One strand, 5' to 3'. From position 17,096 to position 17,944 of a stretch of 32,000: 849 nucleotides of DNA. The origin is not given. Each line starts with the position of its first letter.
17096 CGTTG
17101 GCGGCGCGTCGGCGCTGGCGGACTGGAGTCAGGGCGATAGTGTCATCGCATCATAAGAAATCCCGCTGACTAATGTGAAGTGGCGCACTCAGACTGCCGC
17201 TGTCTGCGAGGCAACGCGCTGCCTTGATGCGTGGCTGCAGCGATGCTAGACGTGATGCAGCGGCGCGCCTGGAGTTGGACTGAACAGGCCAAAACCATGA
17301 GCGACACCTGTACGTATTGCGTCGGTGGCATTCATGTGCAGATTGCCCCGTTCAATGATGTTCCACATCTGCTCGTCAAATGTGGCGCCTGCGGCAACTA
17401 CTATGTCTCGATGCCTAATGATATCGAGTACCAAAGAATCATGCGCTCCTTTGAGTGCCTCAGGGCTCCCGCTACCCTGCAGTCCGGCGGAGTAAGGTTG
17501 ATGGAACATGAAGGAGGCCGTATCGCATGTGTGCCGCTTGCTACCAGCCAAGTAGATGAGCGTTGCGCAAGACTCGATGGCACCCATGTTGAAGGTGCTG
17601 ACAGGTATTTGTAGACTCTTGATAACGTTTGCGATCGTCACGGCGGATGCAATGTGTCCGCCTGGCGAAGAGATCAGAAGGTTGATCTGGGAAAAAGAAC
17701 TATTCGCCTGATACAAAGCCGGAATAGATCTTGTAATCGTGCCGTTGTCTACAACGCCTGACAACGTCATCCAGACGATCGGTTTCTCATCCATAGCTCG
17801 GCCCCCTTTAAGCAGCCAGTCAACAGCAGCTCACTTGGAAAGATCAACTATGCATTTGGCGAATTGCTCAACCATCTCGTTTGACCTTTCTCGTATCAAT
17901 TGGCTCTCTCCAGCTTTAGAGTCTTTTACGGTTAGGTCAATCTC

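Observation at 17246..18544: Two-gene module in the rexAB-equivalent slot: signal-peptide protein plus truncated ClpP-fold Ser/His protein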

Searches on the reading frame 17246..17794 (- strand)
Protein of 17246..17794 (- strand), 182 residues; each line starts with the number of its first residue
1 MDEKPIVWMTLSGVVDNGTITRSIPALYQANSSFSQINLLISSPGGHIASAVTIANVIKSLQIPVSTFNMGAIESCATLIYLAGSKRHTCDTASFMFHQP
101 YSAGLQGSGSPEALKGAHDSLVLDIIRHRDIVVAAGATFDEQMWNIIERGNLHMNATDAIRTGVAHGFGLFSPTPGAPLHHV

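Call 3: search_protein_families(library=pfam, proteins=[window:17246-17794:-], max_evalue=1)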
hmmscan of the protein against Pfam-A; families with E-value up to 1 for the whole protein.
window:17246-17794:- (182 aa): 3 families
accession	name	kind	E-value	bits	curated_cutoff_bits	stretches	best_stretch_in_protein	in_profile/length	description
PF00574.28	CLP_protease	-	1.1e-15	58.4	20.2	1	26-163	36-173/182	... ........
PF25145.1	NfeD1b_N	-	0.0017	18.4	40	1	31-77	28-75/189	NfeD1b, N-terminal domain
PF03069.20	FmdA_AmdA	-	0.1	11.9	27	1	19-69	320-372/373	Acetamidase/Formamidase family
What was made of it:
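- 17246..17794 (-): clp182: N-terminally truncated, stand-alone ClpP paralog with no signal peptide. Ser75 is at 17570-17572, His98 at 17501-17503 and Asn151 at 17342-17344. Pfam CLP_protease 58 bits (call 3).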

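Call 4: search_protein_families(library=padloc, proteins=[window:17246-17794:-], max_evalue=1)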
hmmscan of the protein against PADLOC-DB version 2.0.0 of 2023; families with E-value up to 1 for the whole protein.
window:17246-17794:- (182 aa): 0 families

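Call 5: search_protein_families(library=phrogs, proteins=[window:17246-17794:-], max_evalue=0.1)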
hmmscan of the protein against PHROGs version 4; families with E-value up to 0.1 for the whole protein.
window:17246-17794:- (182 aa): 13 families
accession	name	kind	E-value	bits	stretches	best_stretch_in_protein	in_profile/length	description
phrog_1684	-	head and packaging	2.2e-12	48.1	1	17-167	56-201/284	head maturation protease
phrog_94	-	head and packaging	6e-12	46.8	1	34-102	117-185/622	head maturation protease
phrog_1827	-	other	1e-11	45.6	1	35-110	53-127/202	ATP-dependent protease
phrog_5410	-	other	5.9e-10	39.8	1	36-110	57-130/323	ATP-dependent protease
phrog_33547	-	unknown function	3.8e-08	33.7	1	12-110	5-103/357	-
phrog_2976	-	head and packaging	6.9e-07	30.3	1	27-102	45-119/394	head maturation protease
phrog_133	-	head and packaging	7.5e-07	29.1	1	32-103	46-117/668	head maturation protease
phrog_3348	-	unknown function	9.7e-06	26.1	1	28-103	61-136/386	-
phrog_53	-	head and packaging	0.00029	21.1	1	29-93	112-178/583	head maturation protease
phrog_13984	-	unknown function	0.00032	21.8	1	33-93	59-119/123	-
phrog_26628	-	head and packaging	0.0062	17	1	25-108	58-140/290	head maturation protease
phrog_23753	-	head and packaging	0.029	15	1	9-101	19-108/298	head maturation protease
phrog_11747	-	unknown function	0.066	13.4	1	31-85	59-114/290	-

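Call 9: search_dna_similar(query=window:17246-17794:-, collection=phages, mode=protein, max_rows=30, max_evalue=0.001)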
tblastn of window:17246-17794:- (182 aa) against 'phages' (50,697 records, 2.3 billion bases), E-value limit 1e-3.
Records with a match: 203; places in all: 203; records where one place covers at least 80% of the query: 1.
Best place of each record, by identity: <60% 203.
By first word of the organism name: Vibrio 84; Escherichia 34; Pseudomonas 29; Klebsiella 9; Prevotella 9; Erwinia 6; Salmonella 4; Listeria 4; Serratia 4; Bacteriophage 3; and 10 more.
By host as written in the record: - 90; Pseudomonas aeruginosa 24; Escherichia coli 9; Prevotella sp. 9; Klebsiella pneumoniae 5; Salmonella enterica subsp. enterica serovar Typhimurium 4; Listeria monocytogenes 4; Escherichia coli O157:H7 3; and 38 more.
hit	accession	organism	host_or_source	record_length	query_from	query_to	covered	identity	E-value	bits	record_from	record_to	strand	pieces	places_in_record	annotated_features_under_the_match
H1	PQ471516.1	Escherichia phage Turkey5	Escherichia coli Tur5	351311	35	168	74%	36.2%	2e-5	49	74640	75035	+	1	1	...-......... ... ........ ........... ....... ClpP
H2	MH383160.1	Escherichia phage UB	Escherichia coli O157:H7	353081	35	168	74%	35.5%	3e-5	49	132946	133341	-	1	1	protease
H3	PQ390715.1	Escherichia phage SHEFM2K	Escherichia coli EcM2K (ST446)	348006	35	168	74%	35.5%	3e-5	49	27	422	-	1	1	head maturation protease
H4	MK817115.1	Escherichia phage vB_EcoM_phAPEC6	Escherichia coli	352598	35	168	74%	35.5%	3e-5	49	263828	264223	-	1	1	ATP-dependent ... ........, proteolytic subunit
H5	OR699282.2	Escherichia phage BAU.Micro_ELP-22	Escherichia coli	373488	35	168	74%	35.5%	3e-5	49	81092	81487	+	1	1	head maturation protease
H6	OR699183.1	Salmonella phage SD-1_S14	Salmonella enterica subsp. enterica ...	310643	35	168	74%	34.8%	1e-4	47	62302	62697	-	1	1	hypothetical protein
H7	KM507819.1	Escherichia phage 121Q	Escherichia coli MuLB70.1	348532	35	168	74%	34.8%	1e-4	47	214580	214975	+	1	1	464: protease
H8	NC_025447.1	Escherichia phage 121Q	Escherichia coli MuLB70.1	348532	35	168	74%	34.8%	1e-4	47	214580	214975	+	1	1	464: head maturation protease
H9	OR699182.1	Salmonella phage SD-6_S16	Salmonella enterica subsp. enterica ...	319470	35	168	74%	34.8%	1e-4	47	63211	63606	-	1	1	hypothetical protein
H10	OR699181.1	Salmonella phage SD-2_S15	Salmonella enterica subsp. enterica ...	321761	35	168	74%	34.8%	1e-4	47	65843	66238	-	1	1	hypothetical protein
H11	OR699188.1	Salmonella phage SD-15_S21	Salmonella enterica subsp. enterica ...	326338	35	168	74%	34.8%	1e-4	47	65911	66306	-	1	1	hypothetical protein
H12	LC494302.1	Escherichia phage SP27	-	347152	35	168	74%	34.8%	1e-4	47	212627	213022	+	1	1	clpP1: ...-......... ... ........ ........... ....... 1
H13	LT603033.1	Escherichia phage vB_Eco_slurp01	Swine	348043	35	168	74%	34.8%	1e-4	47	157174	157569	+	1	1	clpP: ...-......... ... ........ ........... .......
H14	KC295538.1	Escherichia phage PBECO4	Escherichia coli O157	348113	35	168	74%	34.8%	1e-4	47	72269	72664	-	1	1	putative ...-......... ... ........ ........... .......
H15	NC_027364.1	Escherichia phage PBECO4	Escherichia coli O157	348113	35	168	74%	34.8%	1e-4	47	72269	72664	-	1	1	head maturation protease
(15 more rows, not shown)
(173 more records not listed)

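Call 12: find_homologous_proteins(query=window:17246-17794:-, max_evalue=0.001)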
Query window:17246-17794:- (182 aa): 1 proteins with E <= 0.001 among 97 candidates.
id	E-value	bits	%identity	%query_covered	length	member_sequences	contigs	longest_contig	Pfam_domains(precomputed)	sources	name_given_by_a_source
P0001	5.2e-113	393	97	100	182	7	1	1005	PF00574.29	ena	-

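Call 30: search_solved_structures(query=window:17246-17794:-, max_evalue=0.01, show_alignments=2)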
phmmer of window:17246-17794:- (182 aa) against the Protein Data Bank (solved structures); distinct sequences matched with E-value up to 0.01: 105 (the best 60 are shown).
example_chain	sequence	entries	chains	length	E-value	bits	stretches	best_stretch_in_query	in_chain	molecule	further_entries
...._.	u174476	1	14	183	1.8e-10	44.2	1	29-125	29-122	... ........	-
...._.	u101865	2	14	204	8.7e-09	38.7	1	29-116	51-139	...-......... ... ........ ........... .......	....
9ndj_P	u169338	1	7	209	3.2e-08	36.9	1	30-164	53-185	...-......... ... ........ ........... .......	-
7m1l_A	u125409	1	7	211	3.3e-08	36.9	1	30-164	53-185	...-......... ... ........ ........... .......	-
6x60_A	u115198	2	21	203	7.6e-08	35.7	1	33-163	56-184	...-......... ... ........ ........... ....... 2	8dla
4jcq_A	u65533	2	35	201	1.6e-07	34.6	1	32-140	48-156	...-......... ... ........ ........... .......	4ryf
4jcr_A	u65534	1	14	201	2.1e-07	34.2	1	32-139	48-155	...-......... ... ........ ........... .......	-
29hb_A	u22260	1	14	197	2.9e-07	33.8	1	10-118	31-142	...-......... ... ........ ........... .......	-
3q7h_A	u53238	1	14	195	2.9e-07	33.8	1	29-116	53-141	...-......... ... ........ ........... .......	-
6sfx_A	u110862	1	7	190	3.6e-07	33.5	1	32-140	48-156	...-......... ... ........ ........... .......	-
4emp_V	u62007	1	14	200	4.1e-07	33.3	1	26-118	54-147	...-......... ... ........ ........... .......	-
9was_A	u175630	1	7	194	5.2e-07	32.9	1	13-115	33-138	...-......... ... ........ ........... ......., mitochondrial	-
1y7o_A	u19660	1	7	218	6.5e-07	32.6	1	11-110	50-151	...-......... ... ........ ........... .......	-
9kuf_A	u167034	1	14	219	6.8e-07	32.6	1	13-115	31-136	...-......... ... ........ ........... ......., mitochondrial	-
8ylb_A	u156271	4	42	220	6.9e-07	32.5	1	13-115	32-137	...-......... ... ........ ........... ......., mitochondrial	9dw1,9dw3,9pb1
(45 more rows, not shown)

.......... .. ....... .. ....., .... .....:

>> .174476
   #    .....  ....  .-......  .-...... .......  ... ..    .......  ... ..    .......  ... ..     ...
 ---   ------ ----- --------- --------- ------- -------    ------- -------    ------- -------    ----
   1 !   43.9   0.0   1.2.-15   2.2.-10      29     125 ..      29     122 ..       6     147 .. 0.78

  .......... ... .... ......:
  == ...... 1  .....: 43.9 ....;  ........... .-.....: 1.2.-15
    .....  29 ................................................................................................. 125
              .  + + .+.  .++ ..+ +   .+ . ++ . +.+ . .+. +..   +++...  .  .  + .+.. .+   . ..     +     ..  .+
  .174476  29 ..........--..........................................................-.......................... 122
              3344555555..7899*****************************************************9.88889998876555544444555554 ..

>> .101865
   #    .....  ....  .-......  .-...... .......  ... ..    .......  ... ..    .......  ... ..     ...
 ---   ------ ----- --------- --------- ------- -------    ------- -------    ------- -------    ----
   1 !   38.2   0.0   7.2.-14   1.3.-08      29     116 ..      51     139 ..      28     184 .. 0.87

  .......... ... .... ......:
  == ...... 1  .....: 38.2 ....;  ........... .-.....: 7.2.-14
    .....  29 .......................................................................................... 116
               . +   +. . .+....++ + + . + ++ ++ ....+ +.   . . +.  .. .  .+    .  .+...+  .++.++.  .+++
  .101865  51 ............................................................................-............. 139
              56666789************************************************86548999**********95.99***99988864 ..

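Call 32: search_protein_representatives(protein=window:17246-17794:-)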
Query: 182 residues. Proteins with E-value up to 0.001 (for the whole library): 2793; up to 1e-10: 101; up to 1e-30: 1. The best 150 are listed.
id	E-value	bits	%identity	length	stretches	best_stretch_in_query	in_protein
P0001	1.6e-113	392.8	97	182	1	1-182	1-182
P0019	4.3e-27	111.4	37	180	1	3-181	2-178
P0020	1.2e-22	96.9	33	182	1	5-179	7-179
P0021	2.2e-22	96.0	37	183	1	1-174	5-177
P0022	2.4e-21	92.7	36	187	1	7-176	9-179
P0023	1.9e-20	89.8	35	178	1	8-178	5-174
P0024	2.5e-20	89.4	35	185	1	7-180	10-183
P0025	7.0e-19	84.7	33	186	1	7-180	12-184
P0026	1.0e-18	84.1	31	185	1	7-180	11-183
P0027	1.5e-18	83.6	28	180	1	1-179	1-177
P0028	1.7e-18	83.4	34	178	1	7-174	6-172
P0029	2.0e-18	83.2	38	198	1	7-180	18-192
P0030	2.3e-18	83.0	35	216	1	9-179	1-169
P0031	3.9e-18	82.2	34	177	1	4-179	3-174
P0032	8.8e-18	81.1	30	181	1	4-178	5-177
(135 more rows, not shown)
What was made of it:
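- On Short, N-truncated stand-alone ClpP paralogs (family defined here by A2; nearest solved relative PpClpP1): Top exhaustive-search hits are 177-198 aa and align over residues about 5-180 (call 32).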

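Call 41: find_homologous_proteins(query=A2, max_evalue=0.00001)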
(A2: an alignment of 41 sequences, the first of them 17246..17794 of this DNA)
Query A2 (41 sequences) (182 aa, profile of the alignment): 44 proteins with E <= 0.00001 among 3731 candidates.
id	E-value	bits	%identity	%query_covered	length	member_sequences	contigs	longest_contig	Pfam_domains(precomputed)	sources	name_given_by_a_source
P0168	1.4e-65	239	32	98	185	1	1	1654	PF00574.29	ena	-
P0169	7.1e-65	236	31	97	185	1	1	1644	PF00574.29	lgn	-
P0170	5.0e-64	234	23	97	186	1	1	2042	PF00574.29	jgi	jgi:ATP-dependent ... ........, protease subunit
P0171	1.9e-63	232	29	97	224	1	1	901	PF00574.29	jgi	jgi:ATP-dependent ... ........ protease subunit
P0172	1.3e-62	229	27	99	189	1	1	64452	PF00574.29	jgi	jgi:ATP-dependent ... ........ protease subunit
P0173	2.1e-62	228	28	96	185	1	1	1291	PF00574.29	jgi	jgi:ATP-dependent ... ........, protease subunit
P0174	3.4e-62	228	28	97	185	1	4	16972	PF00574.29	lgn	-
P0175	3.6e-61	224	28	97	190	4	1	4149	PF00574.29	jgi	jgi:ATP-dependent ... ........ protease subunit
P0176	4.9e-61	224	26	97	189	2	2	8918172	PF00574.29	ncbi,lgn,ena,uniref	ncbi:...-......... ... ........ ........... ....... [Bradyrhizobium diazoefficiens]|uniref:ATP-depen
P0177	9.7e-60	220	25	97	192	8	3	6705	PF00574.29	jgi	jgi:ATP-dependent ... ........, protease subunit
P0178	3.0e-59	218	26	97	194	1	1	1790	PF00574.29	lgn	-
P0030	3.1e-59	218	35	94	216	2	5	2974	PF00574.29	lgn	-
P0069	3.3e-59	218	25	96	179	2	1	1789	PF00574.29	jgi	jgi:ATP-dependent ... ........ protease subunit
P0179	5.2e-59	217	25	97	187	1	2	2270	PF00574.29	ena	-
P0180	7.9e-59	217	26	94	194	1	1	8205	PF00574.29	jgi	jgi:ATP-dependent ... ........, protease subunit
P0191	5.1e-55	204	24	95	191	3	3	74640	PF00574.29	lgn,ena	-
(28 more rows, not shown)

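Call 44: find_related_loci(query=A3, collection=genome_contigs, flank=6000)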
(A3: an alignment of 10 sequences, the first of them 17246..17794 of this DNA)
Query A3 (182 aa) in genome_contigs; peptide patterns used: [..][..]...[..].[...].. (x = any residue, [..] = any of these).
39 stretches matched a pattern; 29 encode a relative of the query (tblastn E <= 1e-3); 29 distinct loci.
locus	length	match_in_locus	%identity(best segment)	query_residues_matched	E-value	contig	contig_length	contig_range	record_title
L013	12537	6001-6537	34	5-182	2e-24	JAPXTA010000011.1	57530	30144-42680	MAG: Hyphomicrobiaceae bacterium isolate binned_ad_9.222 NODE_524_length_57530_cov_2.303016, whole genome shotgun sequen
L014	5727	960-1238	41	7-98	2e-18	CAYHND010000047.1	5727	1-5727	MAG TPA_asm: uncultured Bdellovibrionales bacterium isolate ERP119705_co13_526 genome assembly, contig: NODE_17711_lengt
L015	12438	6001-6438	33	37-182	5e-17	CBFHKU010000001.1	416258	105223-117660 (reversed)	MAG: Coraliomargaritaceae bacterium isolate AGTU_25_bin_3_strict genome assembly, contig: AGTU_25_bin_3_strict_c1, whole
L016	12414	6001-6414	31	29-166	3e-15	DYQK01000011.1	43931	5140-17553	MAG TPA_asm: Rikenella microfusus isolate SulCav_GS10_10_34_87 SulCav_GS10_10_435_length_43931_cov_52_596476, whole geno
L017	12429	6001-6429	36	17-164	6e-15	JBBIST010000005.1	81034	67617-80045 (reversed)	MAG: Burkholderiales bacterium isolate BR2S70218_bin_38 NODE_173_length_81034_cov_22.052791, whole genome shotgun sequen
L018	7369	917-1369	34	13-164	7e-14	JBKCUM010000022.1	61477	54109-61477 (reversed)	MAG: Rubrivivax sp. isolate samp_2047_metabat2_773 samp_2047_215167, whole genome shotgun sequence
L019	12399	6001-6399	35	30-164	2e-13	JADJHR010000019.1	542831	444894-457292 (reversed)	MAG: Rubrivivax sp. isolate Ega_18-Q3-R5-49_BATAC.212 tig00741990-10-5406980, whole genome shotgun sequence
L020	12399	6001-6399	33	30-164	4e-13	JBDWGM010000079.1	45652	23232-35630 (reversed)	MAG: Paracoccaceae bacterium isolate AQ.06.F.A6_42_23 AQ_06_F_A6_42_23_000000000079, whole genome shotgun sequence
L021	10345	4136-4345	34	29-98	2e-12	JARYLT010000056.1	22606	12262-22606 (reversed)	MAG: Spirochaetota bacterium isolate A05DMB-I-13 NODE_56_length_22606_cov_4.630609, whole genome shotgun sequence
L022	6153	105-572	31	8-164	2e-12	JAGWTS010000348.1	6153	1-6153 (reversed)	MAG: Burkholderiales bacterium isolate REEB379 contig-150_14849, whole genome shotgun sequence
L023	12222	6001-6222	39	35-109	3e-12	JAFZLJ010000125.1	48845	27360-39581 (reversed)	MAG: Treponema sp. isolate RGIG7872 Water_buffalos_Reticulum-4__c830884, whole genome shotgun sequence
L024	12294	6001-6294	39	13-111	4e-12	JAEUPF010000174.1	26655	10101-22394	MAG: Rubrivivax sp. isolate new MAG-218 k141_3197024, whole genome shotgun sequence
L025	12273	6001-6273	40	13-100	6e-12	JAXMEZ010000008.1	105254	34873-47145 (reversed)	MAG: Rubrivivax sp. isolate STL-PRO75 C4.118.fa-8, whole genome shotgun sequence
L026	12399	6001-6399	32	30-164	1e-11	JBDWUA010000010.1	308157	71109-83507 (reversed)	MAG: Paracoccaceae bacterium isolate LC.09.M.C6_495_19 LC_09_M_C6_495_19_000000000010, whole genome shotgun sequence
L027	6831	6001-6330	29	29-145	1e-11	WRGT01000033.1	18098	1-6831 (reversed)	MAG: Spirochaetes bacterium isolate Nc150P4bin23 JGI20171J29575_12612530, whole genome shotgun sequence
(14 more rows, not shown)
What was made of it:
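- Tried and rejected: The subset alignment returned mostly ordinary ClpP-like genes (call 44).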

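Call 46: find_encoding_contigs(protein=P0176, flank=7000, max_places=2)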
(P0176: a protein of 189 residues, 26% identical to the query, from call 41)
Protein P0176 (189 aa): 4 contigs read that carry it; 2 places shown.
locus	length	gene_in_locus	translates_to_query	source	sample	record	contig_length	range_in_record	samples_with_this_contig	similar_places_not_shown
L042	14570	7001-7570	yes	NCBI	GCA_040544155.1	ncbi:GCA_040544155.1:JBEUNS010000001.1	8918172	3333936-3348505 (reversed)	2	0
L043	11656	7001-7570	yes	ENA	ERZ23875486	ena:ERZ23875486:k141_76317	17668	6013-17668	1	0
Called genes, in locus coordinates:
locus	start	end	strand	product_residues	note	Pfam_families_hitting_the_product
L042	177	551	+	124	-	-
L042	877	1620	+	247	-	-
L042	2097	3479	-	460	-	PF03062:MBOAT, PF13813:MBOAT_2 (weak)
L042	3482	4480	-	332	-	-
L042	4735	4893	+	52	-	-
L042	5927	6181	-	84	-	-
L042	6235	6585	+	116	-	-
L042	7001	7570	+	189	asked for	PF00574:CLP_protease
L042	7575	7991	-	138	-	-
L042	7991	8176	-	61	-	-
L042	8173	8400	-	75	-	-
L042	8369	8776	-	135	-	-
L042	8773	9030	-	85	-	-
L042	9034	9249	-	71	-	-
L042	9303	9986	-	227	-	-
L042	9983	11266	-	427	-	PF13356:Arm-DNA-bind_3, PF22022:Phage_int_M, PF00589:Phage_integrase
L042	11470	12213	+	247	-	PF10979:DUF2786, PF23771:DUF7168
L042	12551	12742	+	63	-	-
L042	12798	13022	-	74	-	-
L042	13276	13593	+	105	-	PF07345:ATPaseInh_sub_z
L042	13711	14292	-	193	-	PF03350:UPF0114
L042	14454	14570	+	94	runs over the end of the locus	-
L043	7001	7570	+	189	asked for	PF00574:CLP_protease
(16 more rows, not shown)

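Call 47: find_encoding_contigs(protein=P0172, flank=7000, max_places=1)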
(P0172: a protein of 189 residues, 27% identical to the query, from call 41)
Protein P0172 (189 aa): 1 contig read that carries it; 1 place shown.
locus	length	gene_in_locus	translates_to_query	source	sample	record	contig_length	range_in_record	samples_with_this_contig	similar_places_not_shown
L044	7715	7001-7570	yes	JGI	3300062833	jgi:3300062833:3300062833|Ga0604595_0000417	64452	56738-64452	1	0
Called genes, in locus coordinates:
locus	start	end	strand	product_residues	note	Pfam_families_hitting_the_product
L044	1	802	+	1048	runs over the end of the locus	PF00873:ACR_tran, PF02355:SecD_SecF_C (faint)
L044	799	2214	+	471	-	PF02321:OEP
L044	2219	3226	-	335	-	PF13483:Lactamase_B_3, PF12706:Lactamase_B_2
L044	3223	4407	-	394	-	PF04321:RmlD_sub_bind, PF05368:NmrA, PF01073:3Beta_HSD, PF01370:Epimerase, PF02719:Polysacc_synt_2 (faint), PF07993:NAD_binding_4 (faint), PF13460:NAD_binding_10, PF16363:GDP_Man_Dehyd (weak)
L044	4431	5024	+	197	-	PF00440:TetR_N, PF13305:TetR_C_33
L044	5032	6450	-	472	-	PF00083:Sugar_tr (weak), PF06779:MFS_4 (weak), PF07690:MFS_1, PF13347:MFS_2 (weak)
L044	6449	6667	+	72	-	-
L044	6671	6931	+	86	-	-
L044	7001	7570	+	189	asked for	PF00574:CLP_protease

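Call 48: find_encoding_contigs(protein=P0191, flank=7000, max_places=2)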
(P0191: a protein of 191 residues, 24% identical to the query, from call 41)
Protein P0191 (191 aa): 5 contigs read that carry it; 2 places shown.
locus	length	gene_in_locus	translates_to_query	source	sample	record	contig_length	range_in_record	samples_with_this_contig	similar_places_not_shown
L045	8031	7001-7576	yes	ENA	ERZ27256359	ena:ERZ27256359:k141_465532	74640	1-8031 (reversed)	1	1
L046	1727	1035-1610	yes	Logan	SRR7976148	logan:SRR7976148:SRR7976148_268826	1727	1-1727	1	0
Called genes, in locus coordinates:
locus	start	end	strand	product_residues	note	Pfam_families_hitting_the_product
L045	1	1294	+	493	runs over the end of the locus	PF00174:Oxidored_molyb, PF03404:Mo-co_dimer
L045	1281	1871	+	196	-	PF13442:Cytochrome_CBB3, PF00034:Cytochrom_C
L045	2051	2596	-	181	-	-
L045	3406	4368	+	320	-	PF00596:Aldolase_II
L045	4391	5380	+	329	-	PF09084:NMT1, PF13379:NMT1_2 (weak), PF12974:Phosphonate-bd (weak)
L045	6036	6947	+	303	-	PF12760:Zn_ribbon_IS1595, PF12762:DDE_Tnp_IS1595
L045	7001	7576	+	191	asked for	PF00574:CLP_protease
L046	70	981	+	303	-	PF12760:Zn_ribbon_IS1595, PF12762:DDE_Tnp_IS1595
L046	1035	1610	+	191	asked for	PF00574:CLP_protease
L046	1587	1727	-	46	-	?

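Call 49: find_encoding_contigs(protein=P0174, flank=7000, max_places=2)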
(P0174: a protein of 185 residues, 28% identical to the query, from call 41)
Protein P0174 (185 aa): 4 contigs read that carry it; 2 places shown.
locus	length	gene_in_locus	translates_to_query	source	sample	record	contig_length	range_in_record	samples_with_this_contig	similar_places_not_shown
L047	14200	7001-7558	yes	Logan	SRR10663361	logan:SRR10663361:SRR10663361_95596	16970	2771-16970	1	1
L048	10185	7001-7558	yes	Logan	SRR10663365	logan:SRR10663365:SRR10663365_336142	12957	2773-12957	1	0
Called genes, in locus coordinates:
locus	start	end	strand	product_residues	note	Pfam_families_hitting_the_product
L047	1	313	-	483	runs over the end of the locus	PF02541:Ppx-GppA, PF21447:Ppx-GppA_III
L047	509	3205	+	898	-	PF02743:dCache_1 (weak), PF00990:GGDEF, PF00563:EAL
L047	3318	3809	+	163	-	PF03975:CheD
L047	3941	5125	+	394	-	PF00155:Aminotran_1_2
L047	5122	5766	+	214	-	-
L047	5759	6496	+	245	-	PF13489:Methyltransf_23 (faint), PF08241:Methyltransf_11, PF08242:Methyltransf_12, PF13649:Methyltransf_25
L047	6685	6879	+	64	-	-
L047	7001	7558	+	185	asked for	PF00574:CLP_protease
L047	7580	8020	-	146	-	PF11026:DUF2721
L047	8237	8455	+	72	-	-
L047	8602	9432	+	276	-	PF04909:Amidohydro_2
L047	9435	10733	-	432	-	PF03033:Glyco_transf_28, PF00201:UDPGT, PF04101:Glyco_tran_28_C (weak), PF06722:EryCIII-like_C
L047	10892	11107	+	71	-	-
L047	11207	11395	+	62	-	-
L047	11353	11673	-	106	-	-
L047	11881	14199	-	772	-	?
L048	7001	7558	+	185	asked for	PF00574:CLP_protease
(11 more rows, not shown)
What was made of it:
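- On Short, N-truncated stand-alone ClpP paralogs (family defined here by A2; nearest solved relative PpClpP1): Integrase island (L042), IS1595 neighbour (L045, L046), chromosomal orphan (L047) and prophage cargo here (calls 46-49).
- Members sit beside an integrase island, beside an IS1595 transposase, or as chromosomal orphans (calls 46-49). Family members are mostly outside prophage immunity regions (calls 46-49).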
